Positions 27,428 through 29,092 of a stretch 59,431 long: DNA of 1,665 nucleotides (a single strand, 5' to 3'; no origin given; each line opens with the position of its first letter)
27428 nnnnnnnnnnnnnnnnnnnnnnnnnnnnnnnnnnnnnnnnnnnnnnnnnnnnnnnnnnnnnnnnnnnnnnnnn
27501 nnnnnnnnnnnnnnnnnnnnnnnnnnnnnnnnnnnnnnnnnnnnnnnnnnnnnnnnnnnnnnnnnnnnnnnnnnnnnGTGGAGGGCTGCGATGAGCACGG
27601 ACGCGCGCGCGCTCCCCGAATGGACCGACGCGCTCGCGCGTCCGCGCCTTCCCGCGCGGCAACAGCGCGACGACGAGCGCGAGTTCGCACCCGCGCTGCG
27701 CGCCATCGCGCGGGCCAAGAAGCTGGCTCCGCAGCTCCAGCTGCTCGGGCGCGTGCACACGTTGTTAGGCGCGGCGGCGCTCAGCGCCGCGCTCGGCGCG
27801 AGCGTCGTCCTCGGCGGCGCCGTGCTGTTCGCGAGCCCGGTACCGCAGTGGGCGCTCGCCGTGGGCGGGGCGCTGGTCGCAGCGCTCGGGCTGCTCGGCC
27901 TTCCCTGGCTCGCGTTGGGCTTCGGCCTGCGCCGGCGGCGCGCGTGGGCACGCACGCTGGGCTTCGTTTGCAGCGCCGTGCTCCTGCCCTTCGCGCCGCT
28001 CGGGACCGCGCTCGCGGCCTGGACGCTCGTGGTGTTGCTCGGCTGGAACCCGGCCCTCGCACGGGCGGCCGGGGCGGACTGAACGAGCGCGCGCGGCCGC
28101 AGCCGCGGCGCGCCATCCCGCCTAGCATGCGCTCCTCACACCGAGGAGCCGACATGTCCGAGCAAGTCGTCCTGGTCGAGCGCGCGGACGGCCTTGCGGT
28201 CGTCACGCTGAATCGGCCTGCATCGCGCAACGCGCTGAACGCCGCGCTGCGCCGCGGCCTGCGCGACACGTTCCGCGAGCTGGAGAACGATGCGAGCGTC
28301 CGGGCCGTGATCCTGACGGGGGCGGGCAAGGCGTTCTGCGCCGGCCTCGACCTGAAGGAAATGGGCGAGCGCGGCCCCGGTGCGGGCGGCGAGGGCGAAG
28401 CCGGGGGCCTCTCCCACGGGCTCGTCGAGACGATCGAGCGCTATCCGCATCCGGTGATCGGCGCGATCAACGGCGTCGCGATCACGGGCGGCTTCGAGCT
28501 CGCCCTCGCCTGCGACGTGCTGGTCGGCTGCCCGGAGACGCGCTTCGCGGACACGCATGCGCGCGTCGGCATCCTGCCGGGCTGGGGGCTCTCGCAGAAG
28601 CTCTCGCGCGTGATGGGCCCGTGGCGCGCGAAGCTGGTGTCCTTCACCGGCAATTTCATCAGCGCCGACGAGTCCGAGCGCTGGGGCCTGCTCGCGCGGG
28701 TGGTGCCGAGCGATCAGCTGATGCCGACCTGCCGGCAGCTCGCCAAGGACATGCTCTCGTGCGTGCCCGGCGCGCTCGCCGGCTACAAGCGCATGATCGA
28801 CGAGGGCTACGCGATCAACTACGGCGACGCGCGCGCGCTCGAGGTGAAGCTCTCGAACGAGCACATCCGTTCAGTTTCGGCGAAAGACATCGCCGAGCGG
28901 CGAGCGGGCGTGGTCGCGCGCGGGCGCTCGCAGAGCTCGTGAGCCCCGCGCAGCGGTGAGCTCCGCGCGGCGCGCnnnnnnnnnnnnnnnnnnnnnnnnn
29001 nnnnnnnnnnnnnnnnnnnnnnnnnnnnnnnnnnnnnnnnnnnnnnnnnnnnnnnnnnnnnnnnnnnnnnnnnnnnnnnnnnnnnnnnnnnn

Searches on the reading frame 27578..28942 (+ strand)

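Call 8: search_protein_families(library=pfam, proteins=[window:27578-28942:+])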
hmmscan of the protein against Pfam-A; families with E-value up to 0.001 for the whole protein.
window:27578-28942:+ (454 aa): 2 families
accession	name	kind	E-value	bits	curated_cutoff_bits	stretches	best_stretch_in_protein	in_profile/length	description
PF00378.25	ECH_1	-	8.3e-51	173.2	27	1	202-433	2-231/251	Enoyl-CoA hydratase/isomerase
PF16113.10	ECH_2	-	3.3e-28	99.6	27.2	1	207-391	2-187/335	Enoyl-CoA hydratase/isomerase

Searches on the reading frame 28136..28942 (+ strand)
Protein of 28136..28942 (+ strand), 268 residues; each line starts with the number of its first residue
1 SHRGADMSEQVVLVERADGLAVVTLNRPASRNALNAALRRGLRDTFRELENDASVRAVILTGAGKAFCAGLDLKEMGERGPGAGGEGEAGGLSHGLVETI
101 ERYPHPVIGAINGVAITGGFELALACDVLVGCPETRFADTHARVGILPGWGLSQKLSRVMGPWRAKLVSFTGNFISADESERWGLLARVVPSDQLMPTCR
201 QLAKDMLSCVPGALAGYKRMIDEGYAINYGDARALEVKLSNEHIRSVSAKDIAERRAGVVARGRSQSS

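Call 45: search_protein_families(library=pfam, proteins=[window:28136-28942:+], max_evalue=0.01)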
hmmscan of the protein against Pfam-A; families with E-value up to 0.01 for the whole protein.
window:28136-28942:+ (268 aa): 2 families
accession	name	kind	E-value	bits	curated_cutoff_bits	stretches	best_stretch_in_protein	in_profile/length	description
PF00378.25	ECH_1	-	1.8e-51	175.4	27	1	16-248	2-232/251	Enoyl-CoA hydratase/isomerase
PF16113.10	ECH_2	-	7.5e-29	101.7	27.2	1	21-205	2-187/335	Enoyl-CoA hydratase/isomerase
